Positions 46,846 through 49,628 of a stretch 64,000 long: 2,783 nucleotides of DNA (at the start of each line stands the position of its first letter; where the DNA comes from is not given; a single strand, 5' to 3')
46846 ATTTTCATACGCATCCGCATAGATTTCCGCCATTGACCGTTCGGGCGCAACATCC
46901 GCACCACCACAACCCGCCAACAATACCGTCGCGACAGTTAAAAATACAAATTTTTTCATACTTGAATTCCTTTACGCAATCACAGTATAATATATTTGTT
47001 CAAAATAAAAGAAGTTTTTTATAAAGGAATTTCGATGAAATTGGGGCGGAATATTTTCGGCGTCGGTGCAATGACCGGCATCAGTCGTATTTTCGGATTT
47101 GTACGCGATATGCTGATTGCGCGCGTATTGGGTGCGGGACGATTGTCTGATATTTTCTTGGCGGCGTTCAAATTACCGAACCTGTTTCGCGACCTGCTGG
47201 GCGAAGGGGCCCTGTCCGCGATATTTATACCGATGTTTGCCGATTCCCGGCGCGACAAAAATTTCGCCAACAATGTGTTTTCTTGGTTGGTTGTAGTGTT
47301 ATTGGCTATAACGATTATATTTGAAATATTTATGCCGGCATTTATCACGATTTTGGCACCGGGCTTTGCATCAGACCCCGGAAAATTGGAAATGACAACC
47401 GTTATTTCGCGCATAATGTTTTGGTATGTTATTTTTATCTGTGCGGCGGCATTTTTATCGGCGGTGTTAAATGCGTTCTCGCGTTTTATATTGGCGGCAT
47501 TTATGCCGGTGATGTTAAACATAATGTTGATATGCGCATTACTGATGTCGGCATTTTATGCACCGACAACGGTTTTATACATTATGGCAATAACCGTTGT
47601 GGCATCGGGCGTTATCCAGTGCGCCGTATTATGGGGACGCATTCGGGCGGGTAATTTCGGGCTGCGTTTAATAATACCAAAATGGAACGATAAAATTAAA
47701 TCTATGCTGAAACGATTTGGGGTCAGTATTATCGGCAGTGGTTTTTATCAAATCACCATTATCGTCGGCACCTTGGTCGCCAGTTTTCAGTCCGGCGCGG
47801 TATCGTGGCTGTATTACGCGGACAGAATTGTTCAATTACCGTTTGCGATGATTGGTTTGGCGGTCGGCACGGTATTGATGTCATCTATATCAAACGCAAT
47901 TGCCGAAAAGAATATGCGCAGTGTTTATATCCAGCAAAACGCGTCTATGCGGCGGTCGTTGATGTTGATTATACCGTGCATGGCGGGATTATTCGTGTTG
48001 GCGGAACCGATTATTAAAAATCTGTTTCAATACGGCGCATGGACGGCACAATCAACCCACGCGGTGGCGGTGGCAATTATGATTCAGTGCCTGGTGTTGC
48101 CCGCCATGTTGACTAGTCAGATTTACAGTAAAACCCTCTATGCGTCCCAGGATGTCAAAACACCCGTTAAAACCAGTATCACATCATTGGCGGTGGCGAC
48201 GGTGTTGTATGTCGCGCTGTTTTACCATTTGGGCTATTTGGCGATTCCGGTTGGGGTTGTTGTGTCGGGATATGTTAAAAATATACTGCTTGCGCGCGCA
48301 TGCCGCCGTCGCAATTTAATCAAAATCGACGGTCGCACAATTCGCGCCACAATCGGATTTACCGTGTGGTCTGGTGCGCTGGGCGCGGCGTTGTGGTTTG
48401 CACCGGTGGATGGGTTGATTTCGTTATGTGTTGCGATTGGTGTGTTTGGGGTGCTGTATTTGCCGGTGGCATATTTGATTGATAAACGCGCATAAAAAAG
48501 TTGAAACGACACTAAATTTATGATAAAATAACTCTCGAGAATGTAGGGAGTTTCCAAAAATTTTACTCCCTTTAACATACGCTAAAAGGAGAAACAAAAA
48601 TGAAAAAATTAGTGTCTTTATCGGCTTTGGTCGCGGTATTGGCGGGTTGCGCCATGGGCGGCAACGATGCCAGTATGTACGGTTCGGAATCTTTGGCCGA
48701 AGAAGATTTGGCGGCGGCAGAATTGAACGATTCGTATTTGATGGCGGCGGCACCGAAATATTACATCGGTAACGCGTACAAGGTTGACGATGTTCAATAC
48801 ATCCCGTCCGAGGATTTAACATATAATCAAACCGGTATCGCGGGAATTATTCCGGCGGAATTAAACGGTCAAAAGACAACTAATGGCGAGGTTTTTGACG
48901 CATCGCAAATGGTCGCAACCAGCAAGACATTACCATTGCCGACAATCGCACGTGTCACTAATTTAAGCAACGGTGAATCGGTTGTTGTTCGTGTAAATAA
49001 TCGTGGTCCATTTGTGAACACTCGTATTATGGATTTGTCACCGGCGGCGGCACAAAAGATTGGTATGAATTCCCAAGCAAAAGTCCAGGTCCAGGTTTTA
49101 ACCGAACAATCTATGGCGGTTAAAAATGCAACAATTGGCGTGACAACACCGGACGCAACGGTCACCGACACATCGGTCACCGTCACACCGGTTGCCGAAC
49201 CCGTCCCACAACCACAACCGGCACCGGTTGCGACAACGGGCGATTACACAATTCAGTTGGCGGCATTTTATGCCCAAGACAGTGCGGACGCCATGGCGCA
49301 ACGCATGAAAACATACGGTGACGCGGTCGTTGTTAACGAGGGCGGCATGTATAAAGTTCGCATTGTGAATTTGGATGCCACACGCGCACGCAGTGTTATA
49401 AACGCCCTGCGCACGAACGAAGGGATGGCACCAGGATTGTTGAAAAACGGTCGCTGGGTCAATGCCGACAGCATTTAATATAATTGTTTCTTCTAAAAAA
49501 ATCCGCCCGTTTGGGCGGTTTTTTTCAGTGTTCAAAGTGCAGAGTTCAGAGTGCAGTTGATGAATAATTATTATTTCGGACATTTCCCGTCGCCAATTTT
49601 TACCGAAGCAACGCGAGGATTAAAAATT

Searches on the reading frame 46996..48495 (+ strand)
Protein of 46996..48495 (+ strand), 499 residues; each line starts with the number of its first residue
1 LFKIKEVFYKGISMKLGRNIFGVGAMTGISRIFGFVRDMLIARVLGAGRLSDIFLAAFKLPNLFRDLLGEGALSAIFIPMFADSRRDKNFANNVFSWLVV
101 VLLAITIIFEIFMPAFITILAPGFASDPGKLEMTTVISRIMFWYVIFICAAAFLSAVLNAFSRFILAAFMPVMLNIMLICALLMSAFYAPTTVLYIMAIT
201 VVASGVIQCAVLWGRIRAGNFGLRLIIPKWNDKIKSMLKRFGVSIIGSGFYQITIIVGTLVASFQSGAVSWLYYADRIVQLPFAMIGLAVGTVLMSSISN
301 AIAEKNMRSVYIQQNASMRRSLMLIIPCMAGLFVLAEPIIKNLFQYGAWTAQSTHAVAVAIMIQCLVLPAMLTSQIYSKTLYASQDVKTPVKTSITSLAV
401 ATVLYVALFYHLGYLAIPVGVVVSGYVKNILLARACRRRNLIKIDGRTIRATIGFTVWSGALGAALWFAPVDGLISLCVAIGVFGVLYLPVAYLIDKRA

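Call 13: search_protein_families(library=pfam, proteins=[window:46996-48495:+], max_evalue=0.01)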
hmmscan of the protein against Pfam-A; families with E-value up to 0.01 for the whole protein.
window:46996-48495:+ (499 aa): 2 families
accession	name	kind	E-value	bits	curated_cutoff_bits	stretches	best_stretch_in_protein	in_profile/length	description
PF03023.19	MurJ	-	2.3e-90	303.8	27.4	1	41-458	1-420/451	Lipid II flippase MurJ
PF01554.23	MatE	-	7.5e-06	26.2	24.9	1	253-402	12-156/161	MatE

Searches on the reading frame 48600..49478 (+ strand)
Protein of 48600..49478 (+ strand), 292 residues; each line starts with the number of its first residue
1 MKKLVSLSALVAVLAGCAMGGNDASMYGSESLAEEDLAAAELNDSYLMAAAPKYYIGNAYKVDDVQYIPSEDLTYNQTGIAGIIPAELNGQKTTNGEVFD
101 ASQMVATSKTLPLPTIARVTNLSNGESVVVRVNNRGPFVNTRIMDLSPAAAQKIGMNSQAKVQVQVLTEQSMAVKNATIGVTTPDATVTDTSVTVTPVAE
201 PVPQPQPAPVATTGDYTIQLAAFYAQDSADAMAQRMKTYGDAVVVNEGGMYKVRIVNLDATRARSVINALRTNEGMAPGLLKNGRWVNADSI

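Call 13: search_protein_families(library=pfam, proteins=[window:48600-49478:+], max_evalue=0.01)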
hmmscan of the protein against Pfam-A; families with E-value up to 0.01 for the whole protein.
window:48600-49478:+ (292 aa): 2 families
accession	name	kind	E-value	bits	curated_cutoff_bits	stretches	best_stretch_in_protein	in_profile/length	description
PF03330.24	DPBB_1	-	2.3e-20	73.1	28.8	1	91-166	11-83/83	Lytic transglycolase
PF05036.18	SPOR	-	3.9e-09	37.2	21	1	213-277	2-71/76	SPOR domain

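Call 16: find_encoding_contigs(protein=window:48600-49478:+, flank=6000, max_places=10)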
Protein window:48600-49478:+ (292 aa): 4 contigs read that carry it; 2 places shown.
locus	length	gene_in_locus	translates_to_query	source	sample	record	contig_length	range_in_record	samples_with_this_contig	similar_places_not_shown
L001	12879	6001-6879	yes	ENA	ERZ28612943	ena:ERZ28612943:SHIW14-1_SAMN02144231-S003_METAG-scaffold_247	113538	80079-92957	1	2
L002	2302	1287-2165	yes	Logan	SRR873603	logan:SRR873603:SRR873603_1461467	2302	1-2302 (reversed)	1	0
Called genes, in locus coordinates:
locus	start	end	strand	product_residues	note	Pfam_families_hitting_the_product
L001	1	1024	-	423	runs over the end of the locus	PF00675:Peptidase_M16, PF05193:Peptidase_M16_C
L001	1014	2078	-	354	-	PF02547:Queuosine_synth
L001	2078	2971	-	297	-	PF00009:GTP_EFTU, PF00350:Dynamin_N (faint), PF01926:MMR_HSR1, PF02421:FeoB_N, PF03193:RsgA_GTPase (faint), PF04548:AIG1 (weak), PF10662:PduV-EutP, PF07650:KH_2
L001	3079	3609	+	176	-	PF00383:dCMP_cyt_deam_1, PF14437:MafB19-deam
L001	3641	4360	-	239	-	PF13512:TPR_18, PF13174:TPR_6 (faint), PF13525:YfiO, PF13432:TPR_16 (faint)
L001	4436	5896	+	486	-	PF03023:MurJ, PF01554:MatE (weak)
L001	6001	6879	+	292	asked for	PF03330:DPBB_1, PF05036:SPOR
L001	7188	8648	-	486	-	-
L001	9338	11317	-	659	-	PF22745:Nlig-Ia, PF01653:DNA_ligase_aden, PF03120:OB_DNA_ligase, PF03119:DNA_ligase_ZBD, PF12826:HHH_2, PF14520:HHH_5 (weak), PF00533:BRCT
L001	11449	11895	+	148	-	PF00436:SSB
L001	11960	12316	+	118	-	-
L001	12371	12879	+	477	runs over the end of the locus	PF01406:tRNA-synt_1e, PF01921:tRNA-synt_1f (faint), PF09334:tRNA-synt_1g (weak), PF00133:tRNA-synt_1, PF09334:tRNA-synt_1g (weak), PF09190:DALR_2 (weak)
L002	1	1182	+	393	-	?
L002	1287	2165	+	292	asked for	PF03330:DPBB_1, PF05036:SPOR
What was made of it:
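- All contigs carrying this exact locus share one orientation (call 16).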

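Call 79: find_homologous_proteins(query=window:48600-49478:+, max_evalue=1e-60)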
Query window:48600-49478:+ (292 aa): 1377 proteins with E <= 1e-60 among 6395 candidates; the best 120 are listed.
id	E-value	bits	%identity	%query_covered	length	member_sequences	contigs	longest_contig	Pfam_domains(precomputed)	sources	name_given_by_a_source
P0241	1.2e-181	620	100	100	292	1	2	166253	PF05036.19,PF03330.25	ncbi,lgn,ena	-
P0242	2.8e-181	618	100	100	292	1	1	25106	PF05036.19,PF03330.25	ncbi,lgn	ncbi:MAG: septal ring lytic transglycosylase RlpA family protein [Alphaproteobacteria bacterium]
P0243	5.9e-180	614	99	100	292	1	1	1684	PF05036.19,PF03330.25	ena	-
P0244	6.1e-180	614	99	100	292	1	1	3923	PF05036.19,PF03330.25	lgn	-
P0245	3.1e-176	602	98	100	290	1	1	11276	PF05036.19,PF03330.25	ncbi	-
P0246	3.2e-176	602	98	100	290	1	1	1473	PF05036.19,PF03330.25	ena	-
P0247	2.7e-160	550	89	100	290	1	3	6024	PF05036.19,PF03330.25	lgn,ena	-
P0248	1.1e-159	548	89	100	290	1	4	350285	PF05036.19,PF03330.25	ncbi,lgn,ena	-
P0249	3.6e-159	546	89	100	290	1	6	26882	PF05036.19,PF03330.25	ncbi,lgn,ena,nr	ncbi:MAG: septal ring lytic transglycosylase RlpA family protein [Alphaproteobacteria bacterium]|nr:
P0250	3.9e-159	546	89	100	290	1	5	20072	PF05036.19,PF03330.25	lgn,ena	-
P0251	4.9e-157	539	88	100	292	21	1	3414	PF05036.19,PF03330.25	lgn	-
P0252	4.0e-155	533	88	100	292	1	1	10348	PF05036.19,PF03330.25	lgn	-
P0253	3.0e-154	530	87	100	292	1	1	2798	PF05036.19,PF03330.25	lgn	-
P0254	1.7e-153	527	86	100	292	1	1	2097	PF05036.19,PF03330.25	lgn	-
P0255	6.4e-151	519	86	100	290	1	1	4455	PF05036.19,PF03330.25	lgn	-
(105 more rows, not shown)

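Call 80: find_encoding_contigs(protein=P0242, flank=6000, max_places=3)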
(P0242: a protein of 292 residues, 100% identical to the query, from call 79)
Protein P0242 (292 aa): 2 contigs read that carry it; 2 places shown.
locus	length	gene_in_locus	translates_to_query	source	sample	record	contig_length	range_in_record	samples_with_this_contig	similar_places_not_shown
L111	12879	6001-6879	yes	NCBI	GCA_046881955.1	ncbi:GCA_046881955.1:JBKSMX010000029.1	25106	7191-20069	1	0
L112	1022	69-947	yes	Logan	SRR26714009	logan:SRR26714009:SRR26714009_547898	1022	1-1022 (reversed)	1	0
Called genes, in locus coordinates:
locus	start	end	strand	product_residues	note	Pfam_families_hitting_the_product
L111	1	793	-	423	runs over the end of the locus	PF00675:Peptidase_M16, PF05193:Peptidase_M16_C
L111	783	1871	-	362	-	PF02547:Queuosine_synth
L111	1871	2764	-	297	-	PF00009:GTP_EFTU, PF00350:Dynamin_N (faint), PF01926:MMR_HSR1, PF02421:FeoB_N, PF03193:RsgA_GTPase (weak), PF04548:AIG1 (weak), PF10662:PduV-EutP, PF07650:KH_2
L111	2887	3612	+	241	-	PF22769:DCD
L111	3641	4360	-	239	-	PF13512:TPR_18, PF13174:TPR_6 (faint), PF13525:YfiO, PF13432:TPR_16 (faint)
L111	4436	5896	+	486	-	PF03023:MurJ, PF01554:MatE (weak)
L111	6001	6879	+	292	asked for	PF03330:DPBB_1, PF05036:SPOR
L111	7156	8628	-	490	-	-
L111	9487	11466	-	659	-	PF22745:Nlig-Ia, PF01653:DNA_ligase_aden, PF03120:OB_DNA_ligase, PF03119:DNA_ligase_ZBD, PF12826:HHH_2, PF14520:HHH_5 (weak), PF00533:BRCT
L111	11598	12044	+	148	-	PF00436:SSB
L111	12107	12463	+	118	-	-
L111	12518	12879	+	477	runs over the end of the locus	PF01406:tRNA-synt_1e, PF01921:tRNA-synt_1f (faint), PF09334:tRNA-synt_1g (weak), PF00133:tRNA-synt_1, PF09334:tRNA-synt_1g (weak), PF09190:DALR_2 (weak)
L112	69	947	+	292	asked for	PF03330:DPBB_1, PF05036:SPOR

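Call 81: find_encoding_contigs(protein=P0245, flank=6000, max_places=3)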
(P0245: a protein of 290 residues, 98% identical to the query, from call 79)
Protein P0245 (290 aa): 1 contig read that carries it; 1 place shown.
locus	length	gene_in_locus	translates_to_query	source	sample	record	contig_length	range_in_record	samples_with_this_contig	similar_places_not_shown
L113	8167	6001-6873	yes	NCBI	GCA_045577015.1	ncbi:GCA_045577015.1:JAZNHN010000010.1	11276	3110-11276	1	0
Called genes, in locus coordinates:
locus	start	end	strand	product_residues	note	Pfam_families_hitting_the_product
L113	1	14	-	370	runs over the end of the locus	PF01702:TGT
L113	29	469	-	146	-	-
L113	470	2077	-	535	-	PF02547:Queuosine_synth, PF04480:DUF559, PF02547:Queuosine_synth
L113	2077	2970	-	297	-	PF00009:GTP_EFTU, PF00350:Dynamin_N (faint), PF01926:MMR_HSR1, PF02421:FeoB_N, PF03193:RsgA_GTPase (weak), PF04548:AIG1 (weak), PF10662:PduV-EutP, PF07650:KH_2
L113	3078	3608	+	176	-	PF00383:dCMP_cyt_deam_1, PF14437:MafB19-deam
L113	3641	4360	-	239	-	PF13512:TPR_18, PF13174:TPR_6 (faint), PF13525:YfiO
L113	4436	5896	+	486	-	PF03023:MurJ, PF01554:MatE (weak)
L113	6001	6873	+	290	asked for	PF03330:DPBB_1, PF05036:SPOR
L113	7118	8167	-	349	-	?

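Call 82: find_encoding_contigs(protein=P0248, flank=6000, max_places=3)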
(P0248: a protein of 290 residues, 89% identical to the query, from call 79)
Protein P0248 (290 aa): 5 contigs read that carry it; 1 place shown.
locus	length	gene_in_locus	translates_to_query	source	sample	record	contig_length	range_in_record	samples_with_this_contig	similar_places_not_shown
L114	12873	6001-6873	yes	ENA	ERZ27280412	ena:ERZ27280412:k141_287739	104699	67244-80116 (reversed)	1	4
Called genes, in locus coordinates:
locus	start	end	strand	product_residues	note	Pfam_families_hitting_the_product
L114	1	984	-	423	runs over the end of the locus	PF00675:Peptidase_M16, PF05193:Peptidase_M16_C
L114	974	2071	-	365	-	PF02547:Queuosine_synth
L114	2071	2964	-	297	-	PF00350:Dynamin_N (faint), PF01926:MMR_HSR1, PF02421:FeoB_N, PF03193:RsgA_GTPase (weak), PF04548:AIG1 (weak), PF10662:PduV-EutP, PF00009:GTP_EFTU, PF07650:KH_2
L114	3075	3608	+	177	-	PF00383:dCMP_cyt_deam_1, PF14437:MafB19-deam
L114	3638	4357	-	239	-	PF09976:TPR_21 (faint), PF13512:TPR_18, PF13428:TPR_14 (faint), PF13525:YfiO, PF13174:TPR_6 (faint), PF13432:TPR_16 (faint), PF14559:TPR_19 (faint)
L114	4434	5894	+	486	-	PF03023:MurJ, PF01554:MatE (weak)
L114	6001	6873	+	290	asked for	PF03330:DPBB_1, PF05036:SPOR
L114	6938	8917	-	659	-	PF22745:Nlig-Ia, PF01653:DNA_ligase_aden, PF14520:HHH_5 (faint), PF03120:OB_DNA_ligase, PF03119:DNA_ligase_ZBD, PF12826:HHH_2, PF00533:BRCT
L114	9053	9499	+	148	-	PF00436:SSB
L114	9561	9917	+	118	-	-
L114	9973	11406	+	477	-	PF01406:tRNA-synt_1e, PF01921:tRNA-synt_1f (faint), PF09334:tRNA-synt_1g, PF00133:tRNA-synt_1, PF09334:tRNA-synt_1g (weak), PF09190:DALR_2 (weak)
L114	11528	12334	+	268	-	PF01435:Peptidase_M48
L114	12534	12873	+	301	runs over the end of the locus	-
